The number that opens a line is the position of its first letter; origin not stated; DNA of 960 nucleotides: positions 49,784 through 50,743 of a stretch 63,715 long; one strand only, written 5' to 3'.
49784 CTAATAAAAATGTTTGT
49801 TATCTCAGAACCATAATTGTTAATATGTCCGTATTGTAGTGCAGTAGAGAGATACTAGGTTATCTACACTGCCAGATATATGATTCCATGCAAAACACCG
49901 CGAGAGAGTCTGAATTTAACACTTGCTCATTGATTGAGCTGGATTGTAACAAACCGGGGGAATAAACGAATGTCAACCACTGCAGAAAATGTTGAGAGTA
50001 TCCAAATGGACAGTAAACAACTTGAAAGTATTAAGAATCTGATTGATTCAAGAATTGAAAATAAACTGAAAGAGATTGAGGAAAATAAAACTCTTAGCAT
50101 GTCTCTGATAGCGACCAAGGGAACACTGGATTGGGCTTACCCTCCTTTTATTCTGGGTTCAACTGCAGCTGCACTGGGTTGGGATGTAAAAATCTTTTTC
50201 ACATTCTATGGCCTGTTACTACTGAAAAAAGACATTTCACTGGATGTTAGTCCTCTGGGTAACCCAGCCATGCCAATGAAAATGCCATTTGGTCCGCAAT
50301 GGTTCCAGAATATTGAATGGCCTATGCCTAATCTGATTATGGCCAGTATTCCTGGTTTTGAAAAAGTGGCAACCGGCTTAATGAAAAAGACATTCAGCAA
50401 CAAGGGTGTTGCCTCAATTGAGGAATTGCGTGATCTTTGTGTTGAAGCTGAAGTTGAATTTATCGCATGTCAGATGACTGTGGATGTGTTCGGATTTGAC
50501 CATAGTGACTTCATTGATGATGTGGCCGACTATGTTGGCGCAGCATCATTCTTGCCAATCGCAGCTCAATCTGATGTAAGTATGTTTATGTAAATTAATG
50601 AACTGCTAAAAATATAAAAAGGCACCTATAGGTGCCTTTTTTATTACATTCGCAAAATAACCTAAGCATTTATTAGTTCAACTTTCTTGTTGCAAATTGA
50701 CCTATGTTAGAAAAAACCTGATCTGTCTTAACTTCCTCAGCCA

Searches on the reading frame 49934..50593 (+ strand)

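Call 27: search_protein_families(library=ncbifam, proteins=[window:49934-50593:+], max_evalue=1e-10)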
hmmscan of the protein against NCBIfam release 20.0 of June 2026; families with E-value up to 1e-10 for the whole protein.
window:49934-50593:+ (219 aa): 1 family
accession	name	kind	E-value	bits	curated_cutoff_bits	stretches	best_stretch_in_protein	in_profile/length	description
NF047629.1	SulfCarrDsrE2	equivalog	6.2e-67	224.7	210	1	55-219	5-159/159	sulfur carrier protein DsrE2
